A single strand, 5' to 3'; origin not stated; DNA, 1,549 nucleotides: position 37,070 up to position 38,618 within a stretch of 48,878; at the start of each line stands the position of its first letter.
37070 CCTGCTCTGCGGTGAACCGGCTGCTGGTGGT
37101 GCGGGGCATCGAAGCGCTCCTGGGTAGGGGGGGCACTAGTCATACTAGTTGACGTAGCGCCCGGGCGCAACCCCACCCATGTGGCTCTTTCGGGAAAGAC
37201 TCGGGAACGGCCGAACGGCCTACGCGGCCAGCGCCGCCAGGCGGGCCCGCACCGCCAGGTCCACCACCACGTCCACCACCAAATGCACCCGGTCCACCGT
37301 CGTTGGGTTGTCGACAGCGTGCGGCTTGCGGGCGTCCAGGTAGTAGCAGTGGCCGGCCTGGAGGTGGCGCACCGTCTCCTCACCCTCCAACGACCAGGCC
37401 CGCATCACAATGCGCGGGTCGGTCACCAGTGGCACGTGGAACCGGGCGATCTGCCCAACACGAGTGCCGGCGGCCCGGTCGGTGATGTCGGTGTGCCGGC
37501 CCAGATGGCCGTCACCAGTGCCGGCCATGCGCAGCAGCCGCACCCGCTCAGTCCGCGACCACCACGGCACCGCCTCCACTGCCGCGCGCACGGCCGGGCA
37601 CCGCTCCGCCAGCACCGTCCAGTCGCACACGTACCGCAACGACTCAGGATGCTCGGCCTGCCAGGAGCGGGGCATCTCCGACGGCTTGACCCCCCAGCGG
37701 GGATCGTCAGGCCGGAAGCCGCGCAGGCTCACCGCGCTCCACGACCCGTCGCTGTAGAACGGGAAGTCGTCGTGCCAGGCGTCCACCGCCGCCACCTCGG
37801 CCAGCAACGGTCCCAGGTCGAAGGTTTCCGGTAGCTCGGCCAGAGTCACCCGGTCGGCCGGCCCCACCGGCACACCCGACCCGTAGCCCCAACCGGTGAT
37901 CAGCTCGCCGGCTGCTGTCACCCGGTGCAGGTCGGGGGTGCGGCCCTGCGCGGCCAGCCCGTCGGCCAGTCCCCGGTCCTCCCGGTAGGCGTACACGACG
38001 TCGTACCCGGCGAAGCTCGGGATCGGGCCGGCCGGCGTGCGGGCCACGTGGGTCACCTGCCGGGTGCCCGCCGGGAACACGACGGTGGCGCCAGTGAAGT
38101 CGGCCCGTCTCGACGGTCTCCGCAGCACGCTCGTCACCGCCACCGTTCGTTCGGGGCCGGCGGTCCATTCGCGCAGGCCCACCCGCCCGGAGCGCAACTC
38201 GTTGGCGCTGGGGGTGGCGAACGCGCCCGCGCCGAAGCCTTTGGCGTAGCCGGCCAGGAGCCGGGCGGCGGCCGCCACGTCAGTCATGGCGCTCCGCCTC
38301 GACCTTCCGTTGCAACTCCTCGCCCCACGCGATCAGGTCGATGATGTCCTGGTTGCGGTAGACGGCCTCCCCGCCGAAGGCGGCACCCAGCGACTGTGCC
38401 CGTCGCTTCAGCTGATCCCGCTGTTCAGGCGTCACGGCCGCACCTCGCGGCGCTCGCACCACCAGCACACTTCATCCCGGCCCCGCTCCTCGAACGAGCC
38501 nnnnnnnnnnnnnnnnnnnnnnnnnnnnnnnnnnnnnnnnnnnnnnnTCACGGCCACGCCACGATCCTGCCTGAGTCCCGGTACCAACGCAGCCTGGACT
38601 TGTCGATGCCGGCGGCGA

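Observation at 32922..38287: Amidoligase + class-II GATase + GGCT + Asp/Asn-hydroxylase-like cupin, each behind its own copy of a conserved promoter: candidate adduct-synthesis arm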

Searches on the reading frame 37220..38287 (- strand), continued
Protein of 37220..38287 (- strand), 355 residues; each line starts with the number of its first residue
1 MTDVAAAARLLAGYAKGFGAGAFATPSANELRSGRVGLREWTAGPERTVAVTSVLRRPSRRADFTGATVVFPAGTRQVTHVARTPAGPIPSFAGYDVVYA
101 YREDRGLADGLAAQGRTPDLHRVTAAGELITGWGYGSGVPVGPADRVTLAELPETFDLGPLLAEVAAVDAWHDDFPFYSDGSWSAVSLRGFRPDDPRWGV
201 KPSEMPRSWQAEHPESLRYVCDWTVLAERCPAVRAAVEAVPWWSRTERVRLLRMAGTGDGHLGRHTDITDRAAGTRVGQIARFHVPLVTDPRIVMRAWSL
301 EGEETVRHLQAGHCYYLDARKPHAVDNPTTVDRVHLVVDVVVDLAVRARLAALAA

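Call 71: predict_structure(alignment_id=A4)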
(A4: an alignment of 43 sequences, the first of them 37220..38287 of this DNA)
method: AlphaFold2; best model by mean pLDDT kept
length: 355 residues; sequences in the alignment: 43
mean_pLDDT: 94.3   pTM: 0.90
mean pLDDT of the five models: 94.3, 93.7, 93.4, 93.4, 89.8
residues with pLDDT >= 90: 311; 70-90: 37; 50-70: 7; < 50: 0
segments of 3 or more residues with pLDDT < 50: none
pLDDT, mean of each block of 10 residues (from residue 1): 93 95 91 97 97 98 95 98 97 98 97 97 93 94 97 98 95 69 90 91 87 92 96 98 96 94 85 91 98 98 98 97 96 97 97 91
secondary structure, 60 per line:
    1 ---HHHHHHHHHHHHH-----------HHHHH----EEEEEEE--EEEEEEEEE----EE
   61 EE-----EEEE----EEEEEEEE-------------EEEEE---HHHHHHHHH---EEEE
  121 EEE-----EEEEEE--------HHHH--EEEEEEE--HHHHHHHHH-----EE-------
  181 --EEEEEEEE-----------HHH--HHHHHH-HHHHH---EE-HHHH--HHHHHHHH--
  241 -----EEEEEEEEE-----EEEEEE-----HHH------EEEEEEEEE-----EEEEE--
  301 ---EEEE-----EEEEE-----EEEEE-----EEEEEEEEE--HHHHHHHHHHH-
elements in order: H4-16 H28-32 E37-43 E46-54 E59-62 E68-71 E76-83 E97-101 H105-113 E117-123 E129-134 H143-146 E149-155 H158-166 E183-190 H207-212 H214-218 H225-228 H231-238 E246-254 E260-265 E280-288 E294-298 E304-307 E313-317 E323-327 E333-341 H344-354

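Call 74: fold_search(model_id=the predicted structure, library=pdb)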
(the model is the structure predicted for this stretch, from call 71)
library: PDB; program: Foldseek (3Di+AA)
matches with E <= 10: 1448; with E <= 0.001: 88
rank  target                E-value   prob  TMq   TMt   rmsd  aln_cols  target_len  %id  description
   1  4p7w                  5.4e-09  1.00  0.39  0.49   4.1       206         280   19  L-proline-bound L-proline cis-4-hydroxylase (released 2014-09-17)
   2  4p7x                  1.0e-08  1.00  0.39  0.48   3.5       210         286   18  L-pipecolic acid-bound L-proline cis-4-hydroxylase (released 2014-09-17)
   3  7v4f_A                4.4e-07  1.00  0.39  0.76   4.2       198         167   14  Unique non-heme hydroxylase in biosynthesis of nucleoside antibiotic pathway uncover mechanism of reaction (released 2022-02-23)
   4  7v4o_A                6.5e-07  1.00  0.38  0.71   4.9       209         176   14  Unique non-heme hydroxylase in biosynthesis of nucleoside antibiotic pathway uncover mechanism of reaction (released 2022-02-23)
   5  6yyu                  1.2e-06  1.00  0.33  0.28   5.5       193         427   14  Aspartyl/Asparaginyl beta-hydroxylase (AspH) oxygenase and TPR domains in complex with manganese and 2-oxoglutarate (released 2021-03-17)
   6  6yyy_A                3.5e-06  1.00  0.33  0.28   6.2       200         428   14  Aspartyl/Asparaginyl beta-hydroxylase (AspH) oxygenase and TPR domains in complex with manganese, 4,4-dimethyl-2-oxogl (released 2021-03-17)
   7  5apa                  3.9e-06  1.00  0.33  0.57   6.4       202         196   16  Crystal structure of human aspartate beta-hydroxylase isoform a (released 2015-09-23)
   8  1e5r_B                4.5e-06  1.00  0.36  0.47   3.9       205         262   20  Proline 3-hydroxylase (type II) -apo form (released 2001-07-26)
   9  7v4m                  6.7e-06  1.00  0.38  0.75   4.4       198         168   15  Unique non-heme hydroxylase in biosynthesis of nucleoside antibiotic pathway uncover mechanism of reaction (released 2022-02-23)
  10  7yb9_A                7.0e-06  1.00  0.34  0.28   6.1       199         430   15  Aspartyl/Asparaginyl beta-hydroxylase (AspH) oxygenase and TPR domains in complex with L-2-hydroxyglutarate and factor (released 2023-07-05)
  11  6q9f_A                7.0e-06  1.00  0.32  0.27   5.9       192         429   14  Aspartyl/Asparaginyl beta-hydroxylase (AspH) H679A in complex with Mn, NOG and Factor X peptide fragment (39mer-4Ser) (released 2020-01-15)
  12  8re8_A                7.8e-06  1.00  0.33  0.28   6.4       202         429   14  Aspartyl/Asparaginyl beta-hydroxylase (AspH) R688Q variant in complex with Mn, (3R)-methyl-2-oxoglutarate and a Factor (released 2024-12-18)
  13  8re7_A                8.7e-06  1.00  0.33  0.28   5.6       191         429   15  Aspartyl/Asparaginyl beta-hydroxylase (AspH) R735W variant in complex with Mn, 2-oxoglutarate and a Factor X derived p (released 2024-12-18)
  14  8re6_A                1.0e-05  1.00  0.33  0.28   5.7       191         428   15  Aspartyl/Asparaginyl beta-hydroxylase (AspH) R735Q variant in complex with Mn, 2-oxoglutarate and a Factor X derived p (released 2024-12-18)
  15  1e5r_A                1.1e-05  1.00  0.34  0.45   4.4       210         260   18  Proline 3-hydroxylase (type II) -apo form (released 2001-07-26)
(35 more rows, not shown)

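Call 98: search_protein_families(library=pfam, proteins=[L132:4538-6187:+, L132:7167-7868:+, L132:8403-9971:+, L132:9968-11128:+, L132:11121-11846:+, L132:12074-13519:+, L132:13547-14992:+, L132:15270-16415:+], max_evalue=0.01)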
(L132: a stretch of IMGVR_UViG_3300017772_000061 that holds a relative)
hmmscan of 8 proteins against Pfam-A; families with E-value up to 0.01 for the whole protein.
L132:4538-6187:+ (549 aa): 4 families
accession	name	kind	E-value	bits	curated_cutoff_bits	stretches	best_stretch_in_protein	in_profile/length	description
PF13481.12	AAA_25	-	7.8e-11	42.4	27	1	90-259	19-193/195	AAA domain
PF01726.22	LexA_DNA_bind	-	1.3e-06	28.5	23.7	1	345-399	3-58/65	LexA DNA binding domain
PF09339.16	HTH_IclR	-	0.0003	21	22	1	367-400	18-51/52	IclR helix-turn-helix domain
PF12802.13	MarR_2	-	0.0014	19.2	27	1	363-404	14-57/61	MarR family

L132:7167-7868:+ (233 aa): 0 families

L132:8403-9971:+ (522 aa): 1 family
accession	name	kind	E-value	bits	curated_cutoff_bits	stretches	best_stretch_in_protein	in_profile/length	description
PF01555.25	N6_N4_Mtase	-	2e-12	48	26.7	2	278-320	176-218/221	DNA methylase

L132:9968-11128:+ (386 aa): 1 family
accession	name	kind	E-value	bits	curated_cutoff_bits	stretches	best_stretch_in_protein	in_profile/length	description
PF05118.21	Asp_Arg_Hydrox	-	6.8e-08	32.9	22.6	1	193-374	11-154/157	Aspartyl/Asparaginyl beta-hydroxylase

L132:11121-11846:+ (241 aa): 1 family
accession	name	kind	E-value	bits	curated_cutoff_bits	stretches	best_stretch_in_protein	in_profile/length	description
PF00291.31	PALP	-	0.00021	21.2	35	1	19-169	25-179/295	Pyridoxal-phosphate dependent enzyme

L132:12074-13519:+ (481 aa): 3 families
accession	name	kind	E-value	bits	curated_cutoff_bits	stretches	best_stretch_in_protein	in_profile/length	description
PF03237.21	Terminase_6N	-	5.5e-06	26.6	22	1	88-294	4-213/215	Terminase large subunit, T4likevirus-type, N-terminal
PF17289.8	Terminase_6C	-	6.1e-06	26.7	22.6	1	312-461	1-152/155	Terminase RNaseH-like domain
PF00270.35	DEAD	-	0.0002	21.6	26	1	74-219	6-157/167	DEAD/DEAH box helicase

L132:13547-14992:+ (481 aa): 1 family
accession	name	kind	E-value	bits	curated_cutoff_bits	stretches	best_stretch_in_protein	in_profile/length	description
PF13264.11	DUF4055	-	5.4e-30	104.8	25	1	247-382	1-139/140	Domain of unknown function (DUF4055)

L132:15270-16415:+ (381 aa): 1 family
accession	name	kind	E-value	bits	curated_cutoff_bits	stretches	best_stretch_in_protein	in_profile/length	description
PF04233.19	Phage_Mu_F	-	1.6e-13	51.8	29.6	1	182-300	6-111/112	Phage Mu protein F like protein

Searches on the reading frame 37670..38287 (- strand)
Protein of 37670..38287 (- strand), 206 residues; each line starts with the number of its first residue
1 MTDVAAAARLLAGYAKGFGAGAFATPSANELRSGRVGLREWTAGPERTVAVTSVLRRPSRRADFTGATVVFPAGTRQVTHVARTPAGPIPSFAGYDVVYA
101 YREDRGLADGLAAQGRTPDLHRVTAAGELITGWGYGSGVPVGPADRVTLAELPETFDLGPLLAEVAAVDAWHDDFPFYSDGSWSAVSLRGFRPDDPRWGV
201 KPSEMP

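Call 67: search_protein_families(library=pfam, proteins=[window:37670-38287:-], max_evalue=1)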
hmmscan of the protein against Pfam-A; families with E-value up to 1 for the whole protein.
window:37670-38287:- (206 aa): 0 families

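Call 85: predict_structure(alignment_id=A5)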
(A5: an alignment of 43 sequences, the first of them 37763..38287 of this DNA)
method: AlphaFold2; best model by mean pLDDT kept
length: 175 residues; sequences in the alignment: 43
mean_pLDDT: 91.3   pTM: 0.82
mean pLDDT of the five models: 91.3, 90.3, 88.9, 88.6, 88.4
residues with pLDDT >= 90: 127; 70-90: 39; 50-70: 8; < 50: 1
segments of 3 or more residues with pLDDT < 50: none
pLDDT, mean of each block of 10 residues (from residue 1): 95 92 86 97 98 98 92 98 97 97 95 96 88 89 74 87 88 61
secondary structure, 60 per line:
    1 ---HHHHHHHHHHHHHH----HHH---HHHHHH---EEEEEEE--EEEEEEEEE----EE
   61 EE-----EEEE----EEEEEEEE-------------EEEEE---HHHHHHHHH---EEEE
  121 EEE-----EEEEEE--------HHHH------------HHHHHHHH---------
elements in order: H4-17 H28-33 E37-43 E46-54 E59-62 E68-71 E76-83 E97-101 H105-113 E117-123 E129-134 H143-146 H159-166

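Call 88: fold_search(model_id=the predicted structure, library=pdb)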
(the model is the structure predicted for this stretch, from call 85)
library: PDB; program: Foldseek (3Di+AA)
matches with E <= 10: 456; with E <= 0.001: 0
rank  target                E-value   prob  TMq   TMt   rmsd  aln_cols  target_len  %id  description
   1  8zt3_B                4.3e-02  0.90  0.41  0.43   5.9       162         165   15  N-acetyltransferase SbzI in the biosynthesis of altemicidin (released 2025-02-05)
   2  8zt4_A                5.2e-02  0.89  0.41  0.30   5.6       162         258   15  Complex structure of N-acetyltransferase SbzI and carrier protein SbzG in the biosynthesis of altemicidin (released 2025-02-05)
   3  7scf_A                5.8e-02  0.47  0.20  0.12  15.1       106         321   15  M. tb EgtD in complex with HD2 (released 2021-12-01)
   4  4pim_A                6.5e-02  0.47  0.20  0.12  15.0       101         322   14  Ergothioneine-biosynthetic methyltransferase EgtD, apo form (released 2014-12-03)
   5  4uy7_A                6.5e-02  0.44  0.19  0.12  15.0       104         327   12  Crystal structure of Histidine bound Histidine-specific methyltransferase EgtD from Mycobacterium smegmatis (released 2014-10-08)
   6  7kwh_F                7.8e-02  0.54  0.25  0.26  13.5       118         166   10  Spermidine N-acetyltransferase SpeG K23-Y30 chimera from Vibrio cholerae and hSSAT (released 2020-12-16)
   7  4uy5                  8.2e-02  0.44  0.20  0.12  14.8       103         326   14  Crystal structure of Histidine-specific methyltransferase EgtD from Mycobacterium smegmatis (released 2014-10-08)
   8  4pip_D                9.8e-02  0.41  0.20  0.12  14.8       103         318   14  Engineered EgtD variant EgtD-M252V,E282A in complex with tryptophan and SAH (released 2014-12-03)
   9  7dqg                  1.0e-01  0.57  0.29  0.31  14.5       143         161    9  Crystal structure of Salmonella phage acetyltransferase (released 2021-12-29)
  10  4pip_C                1.0e-01  0.41  0.20  0.12  14.8       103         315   14  Engineered EgtD variant EgtD-M252V,E282A in complex with tryptophan and SAH (released 2014-12-03)
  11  4pio_B                1.2e-01  0.38  0.20  0.12  14.8       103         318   14  Ergothioneine-biosynthetic methyltransferase EgtD in complex with N,N-dimethylhistidine and SAH (released 2014-12-03)
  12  4mj8_B                1.3e-01  0.35  0.28  0.29  14.4       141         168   11  Crystal structure of spermidine N-acetyltransferase from Vibrio cholerae in complex with polyamine (released 2013-09-25)
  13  4pip_B                1.3e-01  0.35  0.20  0.12  15.0       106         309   14  Engineered EgtD variant EgtD-M252V,E282A in complex with tryptophan and SAH (released 2014-12-03)
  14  4pip_A                1.3e-01  0.33  0.20  0.12  14.7       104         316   14  Engineered EgtD variant EgtD-M252V,E282A in complex with tryptophan and SAH (released 2014-12-03)
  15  7kwh_D                1.4e-01  0.41  0.26  0.27  14.1       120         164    9  Spermidine N-acetyltransferase SpeG K23-Y30 chimera from Vibrio cholerae and hSSAT (released 2020-12-16)
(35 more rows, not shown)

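Call 103: search_protein_representatives(protein=window:37763-38287:-)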
Query: 175 residues. Proteins with E-value up to 0.001 (for the whole library): 35; up to 1e-10: 24; up to 1e-30: 2. The best 35 are listed.
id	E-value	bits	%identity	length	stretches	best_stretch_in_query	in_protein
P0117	2.1e-31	125.5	48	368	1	3-174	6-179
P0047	9.6e-31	123.4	45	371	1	4-175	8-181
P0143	3.1e-30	121.7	42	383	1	7-175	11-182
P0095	3.8e-28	114.9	45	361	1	3-175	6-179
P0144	2.6e-25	105.7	42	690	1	7-175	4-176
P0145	9.9e-24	100.5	39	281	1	6-175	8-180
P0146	4.9e-22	95.0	39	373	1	2-175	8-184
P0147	4.8e-19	85.3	38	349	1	7-175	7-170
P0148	6.5e-19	84.8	45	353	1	6-175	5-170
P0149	7.4e-19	84.7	37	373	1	3-175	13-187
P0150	1.4e-18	83.7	41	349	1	5-174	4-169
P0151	2.2e-17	79.9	36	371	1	6-175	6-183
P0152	5.9e-16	75.2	35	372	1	1-174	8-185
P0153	3.1e-15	72.8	36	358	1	2-175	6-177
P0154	3.5e-15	72.7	37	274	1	6-174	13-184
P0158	5.8e-13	65.5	41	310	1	53-152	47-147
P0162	5.9e-11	58.9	42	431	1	11-175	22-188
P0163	5.8e-10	55.7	34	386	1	5-174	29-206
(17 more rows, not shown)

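Call 104: search_protein_families(library=pfam, proteins=[P0144, P0162, P0145, P0158, P0163], max_evalue=0.01)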
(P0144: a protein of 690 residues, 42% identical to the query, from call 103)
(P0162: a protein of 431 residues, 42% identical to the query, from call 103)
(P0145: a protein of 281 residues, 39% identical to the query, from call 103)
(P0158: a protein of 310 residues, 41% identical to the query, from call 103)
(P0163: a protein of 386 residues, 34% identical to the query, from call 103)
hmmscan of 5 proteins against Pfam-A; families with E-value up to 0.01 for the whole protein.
P0144 (690 aa): 1 family
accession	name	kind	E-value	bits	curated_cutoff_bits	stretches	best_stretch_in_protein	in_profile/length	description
PF05118.21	Asp_Arg_Hydrox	-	0.00093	19.5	22.6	1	563-681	51-155/157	Aspartyl/Asparaginyl beta-hydroxylase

P0162 (431 aa): 2 families
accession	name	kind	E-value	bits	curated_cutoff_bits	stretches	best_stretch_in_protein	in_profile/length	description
PF05118.21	Asp_Arg_Hydrox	-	3.4e-07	30.7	22.6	1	236-358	49-155/157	Aspartyl/Asparaginyl beta-hydroxylase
PF09722.15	Xre_MbcA_ParS_C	-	0.0021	18.5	24.5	1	384-414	5-37/51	Antitoxin Xre/MbcA/ParS C-terminal toxin-binding domain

P0145 (281 aa): 0 families

P0158 (310 aa): 0 families

P0163 (386 aa): 1 family
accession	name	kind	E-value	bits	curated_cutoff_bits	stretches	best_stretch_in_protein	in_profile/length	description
PF05118.21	Asp_Arg_Hydrox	-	3.6e-08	33.8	22.6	1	260-364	54-155/157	Aspartyl/Asparaginyl beta-hydroxylase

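Call 115: fold_search(model_id=the predicted structure, library=viral)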
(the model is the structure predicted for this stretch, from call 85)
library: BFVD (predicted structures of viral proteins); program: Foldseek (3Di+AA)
matches with E <= 10: 585; with E <= 0.001: 1
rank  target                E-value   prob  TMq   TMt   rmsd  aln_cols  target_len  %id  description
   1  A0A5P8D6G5            3.1e-13  1.00  0.75  0.37   7.1       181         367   40  Aspartyl/asparaginy/proline hydroxylase domain-containing protein [Mycobacterium phage LilMcDreamy]
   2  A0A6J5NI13            2.1e-02  0.77  0.27  0.31  16.0       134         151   13  RimL Acetyltransferases, including N-acetylases of ribosomal proteins [uncultured Caudovirales phage]
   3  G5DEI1                2.9e-02  0.80  0.29  0.31  13.8       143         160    8  Putative acetyltransferase [Salmonella phage SPN3US]
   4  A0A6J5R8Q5            4.3e-02  0.75  0.29  0.26   8.4       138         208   15  NAT_SF domain containing protein [uncultured Caudovirales phage]
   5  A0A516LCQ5            4.5e-02  0.82  0.26  0.33   8.5       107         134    9  (no name in the UniProt tables at hand)
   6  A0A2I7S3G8            8.1e-02  0.77  0.30  0.40   5.9       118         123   11  (no name in the UniProt tables at hand)
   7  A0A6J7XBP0            8.1e-02  0.33  0.25  0.29  14.6       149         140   13  GNAT domain containing protein [uncultured Caudovirales phage]
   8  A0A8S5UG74            8.6e-02  0.63  0.27  0.31  15.6       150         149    9  Acetyltransferase [Myoviridae sp. ctshb19]
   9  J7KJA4                1.1e-01  0.72  0.29  0.39  12.3       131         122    7  Putative acetyltransferase [Erwinia phage phiEaH2]
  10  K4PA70                1.1e-01  0.69  0.32  0.38   7.1       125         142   14  (no name in the UniProt tables at hand)
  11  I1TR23                1.3e-01  0.33  0.27  0.33  18.1       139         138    8  (no name in the UniProt tables at hand)
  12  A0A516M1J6            1.5e-01  0.51  0.28  0.39   7.0       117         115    5  (no name in the UniProt tables at hand)
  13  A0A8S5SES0            1.7e-01  0.47  0.20  0.27  14.7        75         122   12  Uncharacterized protein [Siphoviridae sp. ctnpt50]
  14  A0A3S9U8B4            1.7e-01  0.30  0.24  0.30  10.2       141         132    9  Putative acetyltransferase [Alteromonas phage ZP6]
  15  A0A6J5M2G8            2.3e-01  0.51  0.31  0.43  12.3       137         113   10  Uncharacterized protein [uncultured Caudovirales phage]
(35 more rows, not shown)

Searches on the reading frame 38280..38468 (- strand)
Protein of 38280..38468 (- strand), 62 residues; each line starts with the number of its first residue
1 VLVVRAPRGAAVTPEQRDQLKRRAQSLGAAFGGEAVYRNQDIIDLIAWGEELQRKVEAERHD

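Call 34: search_protein_families(library=phrogs, proteins=[window:38280-38468:-], max_evalue=0.001)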
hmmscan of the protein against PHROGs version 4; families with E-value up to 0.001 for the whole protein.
window:38280-38468:- (62 aa): 0 families

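Call 67: search_protein_families(library=pfam, proteins=[window:38280-38468:-], max_evalue=1)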
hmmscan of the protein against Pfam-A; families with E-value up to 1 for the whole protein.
window:38280-38468:- (62 aa): 1 family
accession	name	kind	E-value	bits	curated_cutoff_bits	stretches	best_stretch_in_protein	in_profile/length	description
PF20560.3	MotA_N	-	0.18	12.5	27.3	1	6-59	38-90/91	Motility protein A N-terminal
